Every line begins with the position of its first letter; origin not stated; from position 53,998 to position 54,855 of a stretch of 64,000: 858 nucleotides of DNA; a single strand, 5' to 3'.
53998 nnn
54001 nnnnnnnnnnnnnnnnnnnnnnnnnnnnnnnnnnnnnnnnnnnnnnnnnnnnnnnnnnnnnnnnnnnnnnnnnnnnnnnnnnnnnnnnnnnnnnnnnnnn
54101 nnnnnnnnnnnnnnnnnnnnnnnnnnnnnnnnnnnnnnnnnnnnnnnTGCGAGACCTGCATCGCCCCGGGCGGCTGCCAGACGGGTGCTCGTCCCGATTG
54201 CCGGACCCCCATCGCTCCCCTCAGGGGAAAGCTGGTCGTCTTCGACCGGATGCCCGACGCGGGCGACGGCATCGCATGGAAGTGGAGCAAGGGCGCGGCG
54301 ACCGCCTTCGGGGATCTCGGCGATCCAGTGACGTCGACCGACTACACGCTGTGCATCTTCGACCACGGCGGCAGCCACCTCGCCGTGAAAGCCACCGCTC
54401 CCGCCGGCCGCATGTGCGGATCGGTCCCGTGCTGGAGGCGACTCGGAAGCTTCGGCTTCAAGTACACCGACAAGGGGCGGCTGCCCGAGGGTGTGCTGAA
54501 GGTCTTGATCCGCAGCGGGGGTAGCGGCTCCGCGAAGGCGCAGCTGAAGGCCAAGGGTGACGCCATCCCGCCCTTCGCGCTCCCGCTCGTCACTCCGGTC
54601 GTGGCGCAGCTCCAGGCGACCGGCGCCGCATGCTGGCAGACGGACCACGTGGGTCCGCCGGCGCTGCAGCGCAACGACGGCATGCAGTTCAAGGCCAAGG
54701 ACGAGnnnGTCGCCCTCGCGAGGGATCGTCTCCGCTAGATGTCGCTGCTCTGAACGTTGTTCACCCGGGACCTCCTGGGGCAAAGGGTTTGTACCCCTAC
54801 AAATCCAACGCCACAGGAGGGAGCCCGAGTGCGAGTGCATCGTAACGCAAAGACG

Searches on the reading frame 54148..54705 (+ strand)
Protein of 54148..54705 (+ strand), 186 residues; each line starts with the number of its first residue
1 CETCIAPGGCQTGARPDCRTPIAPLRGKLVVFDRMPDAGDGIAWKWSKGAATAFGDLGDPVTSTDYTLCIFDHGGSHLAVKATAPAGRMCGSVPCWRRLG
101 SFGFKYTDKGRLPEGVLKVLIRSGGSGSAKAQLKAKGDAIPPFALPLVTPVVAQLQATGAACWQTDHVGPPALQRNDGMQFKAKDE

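Call 9: search_protein_families(library=pfam, proteins=[window:54148-54705:+], max_evalue=10)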
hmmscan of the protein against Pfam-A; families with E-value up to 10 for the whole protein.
seq(186 aa): 0 families

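Call 10: search_protein_families(library=ncbifam, proteins=[window:54148-54705:+], max_evalue=10)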
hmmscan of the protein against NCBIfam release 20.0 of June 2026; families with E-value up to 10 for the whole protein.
seq(186 aa): 0 families

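Call 11: find_homologous_proteins(query=window:54199-54705:+, max_evalue=0.001)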
Query seq(169 aa) (169 aa): 3 proteins with E <= 0.001 among 195 candidates.
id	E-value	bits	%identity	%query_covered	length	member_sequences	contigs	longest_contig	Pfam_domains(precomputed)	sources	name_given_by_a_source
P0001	2.5e-57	212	57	100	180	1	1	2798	-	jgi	jgi:hypothetical protein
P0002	3.0e-30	123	49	82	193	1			-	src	-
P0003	2.8e-17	81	37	71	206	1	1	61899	-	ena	-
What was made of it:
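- Tried and rejected: A word-index homology search with one module found only 3 hits (call 11).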

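Call 20: find_encoding_contigs(protein=P0001, flank=5000)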
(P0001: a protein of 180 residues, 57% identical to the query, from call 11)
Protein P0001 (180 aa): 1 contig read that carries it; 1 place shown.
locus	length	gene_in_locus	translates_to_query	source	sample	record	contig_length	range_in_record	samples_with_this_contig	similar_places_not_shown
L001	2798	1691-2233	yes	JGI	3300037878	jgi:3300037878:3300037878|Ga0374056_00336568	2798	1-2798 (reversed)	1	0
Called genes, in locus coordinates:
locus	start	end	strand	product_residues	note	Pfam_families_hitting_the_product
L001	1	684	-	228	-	?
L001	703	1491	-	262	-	-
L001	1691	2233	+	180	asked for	-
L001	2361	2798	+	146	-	?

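Call 21: find_encoding_contigs(protein=P0003, flank=8000)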
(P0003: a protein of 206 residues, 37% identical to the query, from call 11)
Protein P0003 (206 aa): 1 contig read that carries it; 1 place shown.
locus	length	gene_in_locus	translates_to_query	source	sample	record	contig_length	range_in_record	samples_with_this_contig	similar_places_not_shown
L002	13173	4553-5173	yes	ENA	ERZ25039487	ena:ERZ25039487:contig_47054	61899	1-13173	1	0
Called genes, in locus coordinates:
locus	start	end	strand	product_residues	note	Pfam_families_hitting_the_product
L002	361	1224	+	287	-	PF20240:DUF6597, PF12833:HTH_18, PF00165:HTH_AraC (weak)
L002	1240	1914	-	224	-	PF01323:DSBA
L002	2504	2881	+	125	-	-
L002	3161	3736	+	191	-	-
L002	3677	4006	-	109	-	-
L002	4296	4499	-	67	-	-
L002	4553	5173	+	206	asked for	-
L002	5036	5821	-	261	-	-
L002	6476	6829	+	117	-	-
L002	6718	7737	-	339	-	PF00126:HTH_1, PF03466:LysR_substrate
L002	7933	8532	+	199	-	PF02678:Pirin, PF17954:Pirin_C_2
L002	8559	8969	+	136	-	PF01894:YjbQ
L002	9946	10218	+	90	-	-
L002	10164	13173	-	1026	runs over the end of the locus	PF13191:AAA_16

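Call 22: predict_structure(alignment_id=A2)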
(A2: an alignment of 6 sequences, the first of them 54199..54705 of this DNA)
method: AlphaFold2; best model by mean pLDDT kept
length: 169 residues; sequences in the alignment: 6
mean_pLDDT: 63.0   pTM: 0.64
mean pLDDT of the five models: 63.0, 58.4, 58.2, 48.6, 46.8
residues with pLDDT >= 90: 6; 70-90: 57; 50-70: 60; < 50: 46
segments of 3 or more residues with pLDDT < 50: 2-8, 18-20, 124-132, 147-169
pLDDT, mean of each block of 10 residues (from residue 1): 48 56 64 71 84 69 79 89 88 64 76 62 46 61 50 35 27
secondary structure, 60 per line:
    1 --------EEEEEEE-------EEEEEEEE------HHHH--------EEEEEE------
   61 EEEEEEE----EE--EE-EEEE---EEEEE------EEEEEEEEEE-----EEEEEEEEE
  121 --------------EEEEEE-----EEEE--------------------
elements in order: E9-15 E23-30 H37-40 E49-54 E61-67 E79-82 E86-90 E97-106 E112-120 E135-140 E146-149
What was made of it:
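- Tried and rejected: The first AlphaFold run, with 6 sequences, was poor (pLDDT 63, call 22).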

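Call 23: search_protein_representatives(alignment_id=A2)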
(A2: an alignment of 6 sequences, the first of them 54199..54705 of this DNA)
Query: 6 sequences, 179 profile positions. Proteins with E-value up to 0.001 (for the whole library): 6991; up to 1e-10: 5764; up to 1e-30: 1518. The best 150 are listed.
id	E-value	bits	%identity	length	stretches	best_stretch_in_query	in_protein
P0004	2.9e-105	365.7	-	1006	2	4-178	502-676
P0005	2.2e-80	284.6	-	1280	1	2-179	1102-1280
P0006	1.8e-72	258.8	-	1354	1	3-179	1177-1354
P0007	1.1e-67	243.3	-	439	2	2-179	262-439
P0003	2.0e-64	232.6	-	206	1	2-171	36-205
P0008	3.7e-61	222.0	-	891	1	2-177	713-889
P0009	4.9e-61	221.6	-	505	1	3-179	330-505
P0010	7.4e-61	221.0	-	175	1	7-179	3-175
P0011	1.0e-60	220.6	-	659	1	3-178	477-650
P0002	2.4e-60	219.3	-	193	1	2-150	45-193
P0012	4.6e-59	215.2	-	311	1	3-177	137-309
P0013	1.7e-57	210.1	-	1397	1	3-178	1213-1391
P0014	5.8e-57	208.3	-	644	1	3-179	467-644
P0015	2.7e-55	202.9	-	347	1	4-177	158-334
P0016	2.3e-54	199.8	-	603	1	4-179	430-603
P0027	3.6e-52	192.7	-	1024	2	7-177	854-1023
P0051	1.0e-49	184.7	-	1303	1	3-177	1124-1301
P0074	4.7e-48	179.3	-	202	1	3-179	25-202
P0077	7.1e-48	178.7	-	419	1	3-178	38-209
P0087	2.1e-47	177.2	-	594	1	4-179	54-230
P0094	3.3e-47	176.6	-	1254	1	4-179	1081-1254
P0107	8.6e-47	175.2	-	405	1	3-179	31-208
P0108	8.7e-47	175.2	-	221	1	3-179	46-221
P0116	1.9e-46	174.0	-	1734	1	2-179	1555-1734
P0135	9.3e-46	171.8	-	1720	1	2-177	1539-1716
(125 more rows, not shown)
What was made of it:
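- Tried and rejected: The exhaustive profile search was needed to see the family (call 23).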

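Call 30: search_protein_families(library=pfam, alignment_id=A3, max_evalue=0.001)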
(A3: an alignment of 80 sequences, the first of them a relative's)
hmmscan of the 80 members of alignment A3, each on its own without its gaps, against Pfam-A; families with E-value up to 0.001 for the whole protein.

A. member 1, P0004 (1006 aa): 2 families
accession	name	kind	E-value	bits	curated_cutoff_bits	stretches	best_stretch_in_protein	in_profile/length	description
PF13948.11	DUF4215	-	2.8e-07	31.2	27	1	696-725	18-46/47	Domain of unknown function (DUF4215)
PF00200.28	Disintegrin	-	1.5e-05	26.1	35.1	1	705-786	1-75/75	Disintegrin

B. families by the number of members that match (of 80 scanned): 40 families (the first 25 are shown)
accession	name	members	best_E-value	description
PF13948.11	DUF4215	15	1.9e-39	Domain of unknown function (DUF4215)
PF00200.28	Disintegrin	11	6.8e-26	Disintegrin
PF17164.10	DUF5122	9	3.9e-58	Domain of unknown function (DUF5122) beta-propeller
PF00526.23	Dicty_CTDC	6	1.3e-26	Dictyostelium (slime mold) repeat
PF00400.38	WD40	5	5.6e-06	WD domain, G-beta repeat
PF10282.15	Lactonase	4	3.4e-32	Lactonase, 7-bladed beta-propeller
PF08450.18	SGL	4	2.1e-09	SMP-30/Gluconolactonase/LRE-like region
PF07676.18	PD40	4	1.8e-08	WD40-like Beta Propeller Repeat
PF15702.11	HPS6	4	9e-07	Hermansky-Pudlak syndrome 6 protein N-terminal domain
PF07603.17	Lcl_C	2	3.1e-46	Lcl C-terminal domain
PF13385.13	Laminin_G_3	2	2.8e-41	Concanavalin A-like lectin/glucanases superfamily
PF15902.12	Sortilin-Vps10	2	9.2e-12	Sortilin, neurotensin receptor 3,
PF14870.12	PSII_BNR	2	2.4e-06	Photosynthesis system II assembly factor YCF48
PF02412.23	TSP_3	2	6.7e-05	Thrombospondin type 3 repeat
PF13810.12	DUF4185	1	5.1e-41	Domain of unknown function (DUF4185)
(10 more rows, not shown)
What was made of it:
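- More than 40 partner families occur upstream of it (call 30).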

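Call 31: search_protein_families(library=ncbifam, alignment_id=A3, max_evalue=0.001)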
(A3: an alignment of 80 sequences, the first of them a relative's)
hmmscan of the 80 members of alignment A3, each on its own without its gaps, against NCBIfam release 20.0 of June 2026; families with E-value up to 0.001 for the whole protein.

A. member 1, P0004 (1006 aa): 1 family
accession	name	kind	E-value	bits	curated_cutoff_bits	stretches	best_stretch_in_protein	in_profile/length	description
TIGR02232.1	myxo_disulf_rpt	repeat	3e-10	39.7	20.8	1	698-729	3-34/38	cysteine-rich acidic repeat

B. families by the number of members that match (of 80 scanned): 33 families (the first 25 are shown)
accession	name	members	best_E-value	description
TIGR02232.1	myxo_disulf_rpt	26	1.7e-69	cysteine-rich acidic repeat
TIGR02608.1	delta_60_rpt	9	1.3e-87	delta-60 repeat domain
NF050136.1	PGL_lacton_Staph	4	8.2e-14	6-phosphogluconolactonase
NF008258.1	PRK11028.1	4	3.4e-10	6-phosphogluconolactonase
NF052340.1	hydrazine_beta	4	1.9e-06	hydrazine synthase subunit beta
NF045728.1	glycosyl_F510_1955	3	7.1e-26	F510_1955 family glycosylhydrolase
NF045500.1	Omp28_seleno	3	8.1e-10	Omp28-related selenoprotein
NF047638.1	throspo3_MtsC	3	9.5e-09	cell-cell cohesion MYXO-CTERM protein MtsC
TIGR02276.1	beta_rpt_yvtn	3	4.6e-08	beta-propeller repeat protein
TIGR03921.1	T7SS_mycosin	2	8.4e-21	type VII secretion-associated serine protease mycosin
NF038122.1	metallo_LGF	2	2.4e-10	NF038122 family metalloprotease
NF010237.0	PRK13684.1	2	4.5e-08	photosynthesis system II assembly factor Ycf48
NF047850.1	Lsa25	2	1.4e-05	surface adhesin Lsa25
NF053835.1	PDIAV_lipo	2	4.5e-05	PDIAV motif-containing lipoprotein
NF041518.1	choice_anch_Q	1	9.4e-22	choice-of-anchor Q domain-containing protein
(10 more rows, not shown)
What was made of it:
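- Several partners match families that elsewhere are MYXO-CTERM, PEP-CTERM, T9SS-dependent or choice-of-anchor proteins (call 31). They are Cys-rich repeats, delta-60/DUF5122 propellers and LamG domains (calls 30, 31).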

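Call 34: find_homologous_proteins(query=A4, max_evalue=1e-10)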
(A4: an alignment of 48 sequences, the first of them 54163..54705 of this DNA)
Query A4 (48 sequences) (181 aa, profile of the alignment): 204 proteins with E <= 1e-10 among 8000 candidates; the best 120 are listed.
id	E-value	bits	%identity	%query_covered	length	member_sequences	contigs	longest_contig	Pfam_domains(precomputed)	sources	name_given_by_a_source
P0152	5.9e-68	246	40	92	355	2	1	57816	-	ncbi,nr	ncbi:MAG: hypothetical protein IT293_00315, partial [Deltaproteobacteria bacterium]|nr:hypothetical 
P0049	7.8e-68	246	41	98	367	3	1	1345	-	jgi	jgi:cysteine-rich repeat protein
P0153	1.3e-67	245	38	97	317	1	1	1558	PF00200.29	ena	-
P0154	2.5e-67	244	39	97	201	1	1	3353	-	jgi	jgi:hypothetical protein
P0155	7.9e-67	242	39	97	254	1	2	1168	PF02412.24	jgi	jgi:hypothetical protein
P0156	9.9e-67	242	49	98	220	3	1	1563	-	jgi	-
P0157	1.4e-65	238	39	85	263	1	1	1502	-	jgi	-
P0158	1.2e-64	235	39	97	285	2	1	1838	PF00200.29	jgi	jgi:cysteine-rich repeat protein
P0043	6.1e-64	233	41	93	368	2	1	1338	-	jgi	-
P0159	7.8e-64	233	43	88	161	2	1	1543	-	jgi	jgi:hypothetical protein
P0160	8.3e-64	233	39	97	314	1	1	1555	-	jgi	jgi:hypothetical protein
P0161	1.5e-63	232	35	92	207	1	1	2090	-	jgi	jgi:cysteine-rich repeat protein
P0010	4.1e-63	230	51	95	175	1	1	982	-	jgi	jgi:hypothetical protein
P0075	4.3e-63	230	34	98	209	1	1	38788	-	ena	-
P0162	1.0e-62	229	42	97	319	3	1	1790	-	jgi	jgi:hypothetical protein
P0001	2.5e-62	228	57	99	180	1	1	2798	-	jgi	jgi:hypothetical protein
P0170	4.6e-61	224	40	92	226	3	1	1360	PF24684.2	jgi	jgi:hypothetical protein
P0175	3.7e-60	221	41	98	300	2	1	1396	-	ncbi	-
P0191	3.3e-56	208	37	92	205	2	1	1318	-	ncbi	-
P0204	4.4e-54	201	40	99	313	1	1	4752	-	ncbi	-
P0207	1.5e-53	199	40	93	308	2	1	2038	-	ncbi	-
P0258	4.5e-46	175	32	98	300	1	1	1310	PF04151.22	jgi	jgi:hypothetical protein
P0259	5.3e-46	174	37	81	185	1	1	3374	-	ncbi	ncbi:MAG: hypothetical protein ACKPBU_08165 [Alphaproteobacteria bacterium]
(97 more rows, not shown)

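Call 41: find_related_loci(query=A6, collection=genome_contigs, flank=6000)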
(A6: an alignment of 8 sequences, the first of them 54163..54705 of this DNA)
Query A6 (181 aa) in genome_contigs; peptide patterns used: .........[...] (x = any residue, [..] = any of these).
154 stretches matched a pattern; 132 encode a relative of the query (tblastn E <= 1e-3); the best 80 are kept; 78 distinct loci.
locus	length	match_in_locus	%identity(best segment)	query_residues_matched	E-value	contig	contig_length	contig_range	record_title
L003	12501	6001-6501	44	13-181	3e-39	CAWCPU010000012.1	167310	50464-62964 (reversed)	MAG: uncultured delta proteobacterium isolate MFD04944.bin.3.280 genome assembly, contig: contig_87155, whole genome sho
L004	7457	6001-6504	40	13-179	2e-39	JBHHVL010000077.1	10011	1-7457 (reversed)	MAG: Candidatus Binatia bacterium isolate S.4.sp2_bin.36 NODE_3006_length_10011_cov_6.483327, whole genome shotgun seque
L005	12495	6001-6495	46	18-179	2e-39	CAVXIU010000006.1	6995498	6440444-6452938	MAG: uncultured delta proteobacterium isolate MFD09212.bin.2.188 genome assembly, contig: contig_1259, whole genome shot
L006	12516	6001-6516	44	9-181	3e-39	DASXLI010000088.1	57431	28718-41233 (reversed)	MAG TPA_asm: Candidatus Binatia bacterium isolate SMAG_U5298 k141_2845389, whole genome shotgun sequence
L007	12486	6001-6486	45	11-179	1e-38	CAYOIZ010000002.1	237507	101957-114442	MAG TPA_asm: uncultured Candidatus Binatia bacterium isolate binchicken_co199_112 genome assembly, contig: NODE_47_lengt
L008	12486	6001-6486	45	11-179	2e-38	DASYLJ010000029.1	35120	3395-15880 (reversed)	MAG TPA_asm: Candidatus Binatia bacterium isolate SMAG_U4345 k141_3362148, whole genome shotgun sequence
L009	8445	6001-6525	41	10-181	3e-38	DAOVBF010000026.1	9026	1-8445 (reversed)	MAG TPA_asm: Deltaproteobacteria bacterium isolate CSMAG_998 CSMAG_998_k141_1955925_length_9026_cov_6.0000, whole genome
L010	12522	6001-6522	41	5-181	2e-37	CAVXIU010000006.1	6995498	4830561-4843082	MAG: uncultured delta proteobacterium isolate MFD09212.bin.2.188 genome assembly, contig: contig_1259, whole genome shot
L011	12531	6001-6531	41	3-181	2e-37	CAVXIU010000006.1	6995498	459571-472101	MAG: uncultured delta proteobacterium isolate MFD09212.bin.2.188 genome assembly, contig: contig_1259, whole genome shot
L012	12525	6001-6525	38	2-181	3e-36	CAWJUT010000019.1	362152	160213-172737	MAG: uncultured delta proteobacterium isolate MFD00962.bin.2.109 genome assembly, contig: contig_41479, whole genome sho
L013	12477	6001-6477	43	8-167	1e-35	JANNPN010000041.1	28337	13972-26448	MAG: Polyangiaceae bacterium isolate SOY_34_concoct_69 SOY_34_k141_4814065, whole genome shotgun sequence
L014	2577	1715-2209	42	18-179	5e-36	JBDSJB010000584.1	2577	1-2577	MAG: Candidatus Binatia bacterium isolate cluster1_bin.312 k127_756331, whole genome shotgun sequence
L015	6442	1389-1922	40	13-180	6e-36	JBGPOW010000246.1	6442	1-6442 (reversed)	MAG: Candidatus Binatia bacterium isolate OBJ2_061818_050_29 k141_606148_length_6442_cov_44.0000, whole genome shotgun s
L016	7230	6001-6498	42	13-179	9e-35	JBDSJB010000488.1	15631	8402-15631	MAG: Candidatus Binatia bacterium isolate cluster1_bin.312 k127_11397299, whole genome shotgun sequence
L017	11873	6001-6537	37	3-181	7e-35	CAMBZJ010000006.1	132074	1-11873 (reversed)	MAG: Klebsiella pneumoniae isolate LH-02apr19-159 genome assembly, contig: LH-02apr19-C85, whole genome shotgun sequence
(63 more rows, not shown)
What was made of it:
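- There are many cargo paralogues per genome with unrelated passenger domains (calls 30, 41).
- Tried and rejected: An 8-sequence alignment worked (call 41).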

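Call 43: predict_structure(alignment_id=A5)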
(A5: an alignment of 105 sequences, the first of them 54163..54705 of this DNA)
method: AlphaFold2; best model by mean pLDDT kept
length: 181 residues; sequences in the alignment: 105
mean_pLDDT: 96.3   pTM: 0.91
mean pLDDT of the five models: 96.3, 96.3, 96.2, 96.1, 96.1
residues with pLDDT >= 90: 176; 70-90: 2; 50-70: 1; < 50: 2
segments of 3 or more residues with pLDDT < 50: none
pLDDT, mean of each block of 10 residues (from residue 1): 80 96 98 98 97 97 97 97 97 98 96 98 98 97 98 96 96 98 90
secondary structure, 60 per line:
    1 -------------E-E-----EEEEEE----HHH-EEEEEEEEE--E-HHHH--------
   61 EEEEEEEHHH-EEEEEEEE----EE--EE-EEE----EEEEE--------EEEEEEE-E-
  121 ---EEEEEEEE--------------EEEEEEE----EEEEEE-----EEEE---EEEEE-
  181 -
elements in order: E22-27 E36-44 H49-52 E61-67 E72-79 E91-93 E98-102 E111-117 E124-131 E146-152 E157-162 E168-171 E175-179
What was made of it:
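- On Dockerin (including GC-type dockerin NF041540): The predicted structure is all-beta (call 43).
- Monomeric AlphaFold confidence is already very high (call 43). The predicted fold is a single 13-strand domain (call 43).
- Tried and rejected: It was superseded by the 105-sequence run (call 43).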

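Call 47: fold_search(model_id=the predicted structure, library=pdb)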
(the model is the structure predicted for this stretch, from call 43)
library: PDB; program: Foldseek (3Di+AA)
matches with E <= 10: 1246; with E <= 0.001: 0
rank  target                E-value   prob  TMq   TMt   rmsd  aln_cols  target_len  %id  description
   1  8z22_B                1.9e-02  0.41  0.22  0.25  13.5       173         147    9  Crystal structure of the liprin-alpha2/RIM1 complex (released 2025-04-02)
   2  8z22_A                3.6e-02  0.28  0.21  0.24  13.1       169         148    8  Crystal structure of the liprin-alpha2/RIM1 complex (released 2025-04-02)
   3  9lc0_I                9.4e-02  0.06  0.14  0.04  19.3       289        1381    6  tail complex of mature phage N4 (released 2025-04-16)
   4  3rpb_MODEL_1_A        1.0e-01  0.20  0.24  0.28  10.3       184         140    8  THE C2B-DOMAIN OF RABPHILIN: STRUCTURAL VARIATIONS IN A JANUS-FACED DOMAIN (released 1999-12-23)
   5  1b9c_A                1.1e-01  0.04  0.12  0.10  18.9       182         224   10  Green Fluorescent Protein Mutant F99S, M153T and V163A (released 2000-11-17)
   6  9lc0_N                1.2e-01  0.05  0.15  0.04  19.3       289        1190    6  tail complex of mature phage N4 (released 2025-04-16)
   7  5z1l_A                1.4e-01  0.38  0.33  0.31  10.7       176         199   11  Cryo-EM structure of Methanoccus maripaludis archaellum (released 2019-02-13)
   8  2e56                  1.8e-01  0.10  0.20  0.24  15.0       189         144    8  Crystal structure of human MD-2 (released 2007-06-26)
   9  5ltq_F                1.8e-01  0.02  0.11  0.09  19.8       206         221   12  Structure of the Yellow Fluorescent Protein lanYFP from Branchiostoma lanceolatum at pH 7.5 (released 2016-12-07)
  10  9npe_D                1.9e-01  0.38  0.30  0.10   9.4       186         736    6  Crystal structure of the inactive conformation of a glycoside hydrolase (CapGH2b) from the GH2 family in the space gro (released 2025-11-12)
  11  6ylo                  2.0e-01  0.03  0.11  0.11  19.1       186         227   10  mTurquoise2 - Directionality of Optical Properties of Fluorescent Proteins (released 2020-12-16)
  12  3ed8_D                2.0e-01  0.03  0.13  0.11  19.7       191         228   11  Application of the superfolder YFP bimolecular fluorescence complementation for studying protein-protein interactions  (released 2009-01-20)
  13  2yeq_A                2.1e-01  0.23  0.25  0.11   9.0       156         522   12  Structure of PhoD (released 2012-04-18)
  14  6qv4                  2.2e-01  0.41  0.29  0.05   8.9       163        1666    6  Crystal structure of the Ski2 RNA-helicase Brr2 from Chaetomium thermophilum bound to ATP-gamma-S (released 2020-01-15)
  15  2fnb_MODEL_1_A        2.2e-01  0.12  0.16  0.27  12.8       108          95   11  NMR STRUCTURE OF THE FIBRONECTIN ED-B DOMAIN, NMR, 20 STRUCTURES (released 1998-12-23)
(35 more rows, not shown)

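Call 51: search_solved_structures(query=A4, max_evalue=10)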
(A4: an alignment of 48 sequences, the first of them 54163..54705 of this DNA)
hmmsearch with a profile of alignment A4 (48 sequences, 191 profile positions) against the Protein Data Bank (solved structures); distinct sequences matched with E-value up to 10: 0.
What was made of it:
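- Tried and rejected: A profile search against PDB sequences gave 0 hits (call 51).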

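Call 53: fold_search(model_id=the predicted structure, library=viral)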
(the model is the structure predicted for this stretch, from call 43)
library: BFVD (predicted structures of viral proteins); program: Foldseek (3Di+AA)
matches with E <= 10: 814; with E <= 0.001: 0
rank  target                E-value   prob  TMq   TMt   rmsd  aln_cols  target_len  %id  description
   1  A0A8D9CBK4            2.1e-02  0.41  0.26  0.08  13.2       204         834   10  Uncharacterized protein [uncultured marine phage]
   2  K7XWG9                3.3e-02  0.28  0.24  0.24  14.0       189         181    9  EORF11 [Rat cytomegalovirus (isolate England)]
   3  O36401                4.6e-02  0.44  0.26  0.10  10.1       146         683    5  Uncharacterized gene A8 protein [Alcelaphine herpesvirus 1 (strain C500)]
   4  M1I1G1                5.4e-02  0.08  0.15  0.08  17.5       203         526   11  (no name in the UniProt tables at hand)
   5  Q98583                7.8e-02  0.08  0.16  0.10  16.5       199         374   13  DUF5901 domain-containing protein [Paramecium bursaria Chlorella virus 1]
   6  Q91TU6                8.2e-02  0.30  0.26  0.15  11.1       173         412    5  T16 [Tupaiid herpesvirus 1 (strain 1)]
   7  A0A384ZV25            9.7e-02  0.18  0.23  0.13  13.5       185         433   13  (no name in the UniProt tables at hand)
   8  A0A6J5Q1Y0            9.7e-02  0.06  0.15  0.09  18.1       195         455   10  Glycine-rich domain-containing protein [uncultured Caudovirales phage]
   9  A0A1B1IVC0            1.1e-01  0.06  0.17  0.13  16.2       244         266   11  (no name in the UniProt tables at hand)
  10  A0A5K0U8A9            1.1e-01  0.44  0.28  0.13   8.7       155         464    6  Alkaline phosphatase family protein [Yasminevirus sp. GU-2018]
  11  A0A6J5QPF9            1.2e-01  0.07  0.15  0.06  16.6       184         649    8  Concanavalin A-like lectin/glucanases superfamily [uncultured Caudovirales phage]
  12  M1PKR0                1.2e-01  0.06  0.16  0.16  17.3       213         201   11  (no name in the UniProt tables at hand)
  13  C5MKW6                1.3e-01  0.44  0.28  0.19   8.1       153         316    8  Membrane protein UL148 [Human cytomegalovirus]
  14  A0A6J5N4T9            1.3e-01  0.10  0.18  0.07  16.3       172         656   14  Uncharacterized protein [uncultured Caudovirales phage]
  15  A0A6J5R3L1            1.3e-01  0.08  0.18  0.12  18.6       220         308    9  C1q domain containing protein [uncultured Caudovirales phage]
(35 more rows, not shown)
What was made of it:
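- Tried and rejected: Foldseek against PDB and against BFVD gave nothing significant (calls 47, 53).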

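Call 65: list_cluster_members(proteins=[P0152, P0175, P0191, P0204, P0207, P0259, P0116, P0135, P0094, P0051])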
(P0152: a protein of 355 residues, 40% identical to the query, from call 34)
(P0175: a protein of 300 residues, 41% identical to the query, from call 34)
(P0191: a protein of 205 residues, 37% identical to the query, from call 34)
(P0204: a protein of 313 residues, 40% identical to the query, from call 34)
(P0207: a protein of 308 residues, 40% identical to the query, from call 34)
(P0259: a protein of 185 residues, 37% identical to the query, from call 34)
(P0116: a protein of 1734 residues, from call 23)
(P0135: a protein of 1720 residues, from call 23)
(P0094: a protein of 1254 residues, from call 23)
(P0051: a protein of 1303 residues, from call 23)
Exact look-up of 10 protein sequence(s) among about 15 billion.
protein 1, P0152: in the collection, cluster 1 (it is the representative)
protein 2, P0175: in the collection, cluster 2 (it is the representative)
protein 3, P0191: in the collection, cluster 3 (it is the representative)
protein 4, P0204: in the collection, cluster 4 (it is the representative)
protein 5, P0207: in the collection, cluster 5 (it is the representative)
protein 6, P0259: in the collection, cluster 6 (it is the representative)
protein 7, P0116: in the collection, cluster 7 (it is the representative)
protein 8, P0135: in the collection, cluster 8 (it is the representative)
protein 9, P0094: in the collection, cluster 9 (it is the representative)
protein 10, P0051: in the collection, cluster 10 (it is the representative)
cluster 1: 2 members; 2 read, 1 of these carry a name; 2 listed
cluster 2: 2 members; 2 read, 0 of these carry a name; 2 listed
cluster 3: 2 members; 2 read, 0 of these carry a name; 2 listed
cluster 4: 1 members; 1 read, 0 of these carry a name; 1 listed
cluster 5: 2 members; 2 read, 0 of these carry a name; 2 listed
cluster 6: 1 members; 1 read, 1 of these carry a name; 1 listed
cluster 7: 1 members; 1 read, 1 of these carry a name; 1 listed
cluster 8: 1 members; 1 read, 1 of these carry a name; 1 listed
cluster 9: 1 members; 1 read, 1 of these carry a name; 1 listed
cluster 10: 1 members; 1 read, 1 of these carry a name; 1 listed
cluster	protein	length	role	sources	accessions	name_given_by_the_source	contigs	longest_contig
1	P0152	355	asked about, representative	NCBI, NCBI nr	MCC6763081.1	MAG: hypothetical protein IT293_00315, partial [Deltaproteobacteria bacterium] | hypothetical protein [Deltaproteobacteria bacterium]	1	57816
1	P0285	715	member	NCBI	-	-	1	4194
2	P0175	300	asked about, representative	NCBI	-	-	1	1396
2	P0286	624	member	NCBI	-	-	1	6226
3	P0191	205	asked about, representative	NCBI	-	-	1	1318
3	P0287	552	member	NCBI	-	-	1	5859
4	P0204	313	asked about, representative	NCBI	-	-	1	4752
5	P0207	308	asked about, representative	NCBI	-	-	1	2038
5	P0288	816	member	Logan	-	-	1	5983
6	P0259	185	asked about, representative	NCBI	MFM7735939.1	MAG: hypothetical protein ACKPBU_08165 [Alphaproteobacteria bacterium]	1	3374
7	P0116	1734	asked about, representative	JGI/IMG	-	hypothetical protein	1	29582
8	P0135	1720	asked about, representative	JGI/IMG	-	Tol biopolymer transport system component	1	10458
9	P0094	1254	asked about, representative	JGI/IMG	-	hypothetical protein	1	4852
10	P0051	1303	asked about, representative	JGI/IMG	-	trimeric autotransporter adhesin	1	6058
